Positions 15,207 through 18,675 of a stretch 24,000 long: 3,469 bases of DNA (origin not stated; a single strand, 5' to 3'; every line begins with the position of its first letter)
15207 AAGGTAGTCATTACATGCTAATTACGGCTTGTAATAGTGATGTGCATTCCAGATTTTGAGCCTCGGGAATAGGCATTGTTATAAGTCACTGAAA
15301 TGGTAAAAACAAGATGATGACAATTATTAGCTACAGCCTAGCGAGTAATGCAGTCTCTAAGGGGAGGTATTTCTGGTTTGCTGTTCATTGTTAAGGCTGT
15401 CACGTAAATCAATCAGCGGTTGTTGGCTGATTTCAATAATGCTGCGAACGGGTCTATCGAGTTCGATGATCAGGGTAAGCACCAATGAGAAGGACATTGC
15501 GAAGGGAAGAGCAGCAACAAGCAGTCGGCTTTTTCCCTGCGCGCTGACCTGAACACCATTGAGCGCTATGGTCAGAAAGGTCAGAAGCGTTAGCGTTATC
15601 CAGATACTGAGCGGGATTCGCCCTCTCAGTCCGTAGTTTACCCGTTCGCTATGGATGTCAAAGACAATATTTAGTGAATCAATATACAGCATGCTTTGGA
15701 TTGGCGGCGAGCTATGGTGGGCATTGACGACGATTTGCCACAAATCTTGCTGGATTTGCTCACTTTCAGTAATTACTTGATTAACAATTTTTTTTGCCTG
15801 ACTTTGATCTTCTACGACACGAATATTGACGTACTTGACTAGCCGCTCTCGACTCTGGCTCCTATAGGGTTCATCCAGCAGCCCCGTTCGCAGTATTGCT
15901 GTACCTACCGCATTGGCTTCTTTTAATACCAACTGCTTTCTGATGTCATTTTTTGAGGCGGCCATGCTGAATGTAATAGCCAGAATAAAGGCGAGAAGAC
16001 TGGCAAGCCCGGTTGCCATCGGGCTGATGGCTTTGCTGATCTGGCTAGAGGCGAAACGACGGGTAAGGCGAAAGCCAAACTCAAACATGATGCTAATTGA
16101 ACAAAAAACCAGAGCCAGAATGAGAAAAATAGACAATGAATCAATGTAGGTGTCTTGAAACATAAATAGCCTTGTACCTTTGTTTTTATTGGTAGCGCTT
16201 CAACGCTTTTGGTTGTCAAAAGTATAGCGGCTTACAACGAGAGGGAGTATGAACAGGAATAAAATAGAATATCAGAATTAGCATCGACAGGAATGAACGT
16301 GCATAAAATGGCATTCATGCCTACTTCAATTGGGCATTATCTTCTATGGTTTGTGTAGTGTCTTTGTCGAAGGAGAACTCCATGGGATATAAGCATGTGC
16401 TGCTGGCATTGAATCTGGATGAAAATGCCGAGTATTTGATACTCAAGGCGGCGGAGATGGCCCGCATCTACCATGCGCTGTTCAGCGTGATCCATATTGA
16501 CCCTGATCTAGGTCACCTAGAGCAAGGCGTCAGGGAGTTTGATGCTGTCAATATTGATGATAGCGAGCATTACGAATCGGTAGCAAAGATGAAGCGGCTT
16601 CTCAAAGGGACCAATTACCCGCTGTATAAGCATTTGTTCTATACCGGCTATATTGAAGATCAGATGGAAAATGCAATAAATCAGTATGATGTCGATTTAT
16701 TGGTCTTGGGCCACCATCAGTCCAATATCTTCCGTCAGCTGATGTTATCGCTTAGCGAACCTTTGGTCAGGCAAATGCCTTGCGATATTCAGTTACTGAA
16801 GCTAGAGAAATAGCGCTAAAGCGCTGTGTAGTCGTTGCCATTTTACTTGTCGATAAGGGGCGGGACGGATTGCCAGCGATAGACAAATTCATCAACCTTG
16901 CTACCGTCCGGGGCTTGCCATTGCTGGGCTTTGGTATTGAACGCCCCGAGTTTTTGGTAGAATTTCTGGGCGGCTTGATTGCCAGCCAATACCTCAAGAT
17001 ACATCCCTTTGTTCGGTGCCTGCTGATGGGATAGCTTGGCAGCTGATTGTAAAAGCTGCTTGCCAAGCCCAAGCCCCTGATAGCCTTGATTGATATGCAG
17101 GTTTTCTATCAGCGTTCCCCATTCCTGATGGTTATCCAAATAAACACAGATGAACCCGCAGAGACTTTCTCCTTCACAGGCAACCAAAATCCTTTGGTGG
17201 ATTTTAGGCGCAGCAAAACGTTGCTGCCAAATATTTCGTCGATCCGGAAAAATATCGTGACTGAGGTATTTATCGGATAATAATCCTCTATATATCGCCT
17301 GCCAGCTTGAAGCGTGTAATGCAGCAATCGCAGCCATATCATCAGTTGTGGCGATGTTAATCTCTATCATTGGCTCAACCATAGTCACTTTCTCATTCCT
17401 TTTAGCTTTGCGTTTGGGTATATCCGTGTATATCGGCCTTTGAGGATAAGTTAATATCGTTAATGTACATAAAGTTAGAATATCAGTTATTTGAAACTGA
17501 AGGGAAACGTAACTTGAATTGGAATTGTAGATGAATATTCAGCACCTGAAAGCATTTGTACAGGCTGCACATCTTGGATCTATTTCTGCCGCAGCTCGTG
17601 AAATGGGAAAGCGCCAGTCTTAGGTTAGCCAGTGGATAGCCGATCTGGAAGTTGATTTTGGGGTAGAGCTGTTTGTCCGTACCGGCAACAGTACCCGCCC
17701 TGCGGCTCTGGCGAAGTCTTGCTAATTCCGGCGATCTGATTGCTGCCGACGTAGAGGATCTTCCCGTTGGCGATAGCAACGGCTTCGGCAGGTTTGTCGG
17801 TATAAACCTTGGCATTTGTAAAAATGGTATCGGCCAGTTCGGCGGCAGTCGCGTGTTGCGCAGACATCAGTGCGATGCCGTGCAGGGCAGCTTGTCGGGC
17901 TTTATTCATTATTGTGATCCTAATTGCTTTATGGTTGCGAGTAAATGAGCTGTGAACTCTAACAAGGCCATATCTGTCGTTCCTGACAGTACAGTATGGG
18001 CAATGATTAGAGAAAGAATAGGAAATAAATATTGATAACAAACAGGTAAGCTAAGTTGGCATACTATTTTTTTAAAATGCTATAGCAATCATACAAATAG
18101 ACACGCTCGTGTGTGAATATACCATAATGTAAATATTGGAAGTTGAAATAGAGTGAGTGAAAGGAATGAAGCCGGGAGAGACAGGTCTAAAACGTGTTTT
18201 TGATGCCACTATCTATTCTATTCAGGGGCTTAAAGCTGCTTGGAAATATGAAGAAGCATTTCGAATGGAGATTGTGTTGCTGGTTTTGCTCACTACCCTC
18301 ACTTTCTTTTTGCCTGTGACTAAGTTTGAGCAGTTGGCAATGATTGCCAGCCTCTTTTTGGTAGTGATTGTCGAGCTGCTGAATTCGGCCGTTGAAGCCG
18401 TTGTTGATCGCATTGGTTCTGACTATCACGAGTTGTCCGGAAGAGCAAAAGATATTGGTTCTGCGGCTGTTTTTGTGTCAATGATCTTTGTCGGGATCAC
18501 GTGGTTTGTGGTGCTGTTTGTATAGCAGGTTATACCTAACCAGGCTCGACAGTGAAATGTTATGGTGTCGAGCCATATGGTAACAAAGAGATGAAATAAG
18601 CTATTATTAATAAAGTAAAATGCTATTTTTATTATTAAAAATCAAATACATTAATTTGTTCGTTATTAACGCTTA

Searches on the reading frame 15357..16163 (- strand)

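Call 99: search_protein_families(library=pfam, proteins=[window:15357-16163:-], max_evalue=0.001)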
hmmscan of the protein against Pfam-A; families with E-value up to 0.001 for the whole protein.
window:15357-16163:- (268 aa): 1 family
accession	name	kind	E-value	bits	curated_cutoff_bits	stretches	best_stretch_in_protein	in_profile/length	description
PF14023.12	Bestrophin-like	-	2.2e-14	54.1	32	1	26-250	10-232/232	Bestrophin-like domain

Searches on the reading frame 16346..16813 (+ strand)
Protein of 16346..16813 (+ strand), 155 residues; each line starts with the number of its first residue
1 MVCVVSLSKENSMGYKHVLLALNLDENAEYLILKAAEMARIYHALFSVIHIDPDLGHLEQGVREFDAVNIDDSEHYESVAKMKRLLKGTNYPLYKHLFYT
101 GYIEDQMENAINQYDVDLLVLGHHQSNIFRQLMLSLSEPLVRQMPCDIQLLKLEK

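Call 99: search_protein_families(library=pfam, proteins=[window:16346-16813:+], max_evalue=0.001)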
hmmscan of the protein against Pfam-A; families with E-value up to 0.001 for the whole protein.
window:16346-16813:+ (155 aa): 1 family
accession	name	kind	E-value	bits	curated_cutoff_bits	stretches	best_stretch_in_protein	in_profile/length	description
PF00582.32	Usp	-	2.8e-11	44.6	24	1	15-148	2-137/141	Universal stress protein family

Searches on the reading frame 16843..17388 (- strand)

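Call 99: search_protein_families(library=pfam, proteins=[window:16843-17388:-], max_evalue=0.001)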
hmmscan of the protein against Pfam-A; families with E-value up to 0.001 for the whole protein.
window:16843-17388:- (181 aa): 4 families
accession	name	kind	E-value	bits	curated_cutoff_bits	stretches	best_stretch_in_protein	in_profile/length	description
PF00583.31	Acetyltransf_1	-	1.8e-16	60.9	20.7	1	33-148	5-115/116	Acetyltransferase (GNAT) family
PF13508.13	Acetyltransf_7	-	4.8e-12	46.5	27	1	65-148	3-81/84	Acetyltransferase (GNAT) domain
PF13673.13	Acetyltransf_10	-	6.4e-11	42.8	23.6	1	54-152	22-110/128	Acetyltransferase (GNAT) domain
PF08445.16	FR47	-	0.00038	20.8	22.1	1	91-157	21-85/86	FR47-like protein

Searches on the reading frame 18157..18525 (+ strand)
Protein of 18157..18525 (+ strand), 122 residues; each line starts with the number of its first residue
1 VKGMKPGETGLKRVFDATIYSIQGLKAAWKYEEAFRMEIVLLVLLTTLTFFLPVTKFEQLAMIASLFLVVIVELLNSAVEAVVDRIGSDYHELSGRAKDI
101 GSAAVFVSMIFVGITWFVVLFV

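Call 99: search_protein_families(library=pfam, proteins=[window:18157-18525:+], max_evalue=0.001)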
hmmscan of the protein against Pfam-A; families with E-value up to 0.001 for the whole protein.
window:18157-18525:+ (122 aa): 1 family
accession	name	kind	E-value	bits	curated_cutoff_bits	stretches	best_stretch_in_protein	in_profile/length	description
PF01219.24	DAGK_prokar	-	7.5e-35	119.3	22.3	1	20-120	2-102/102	Prokaryotic diacylglycerol kinase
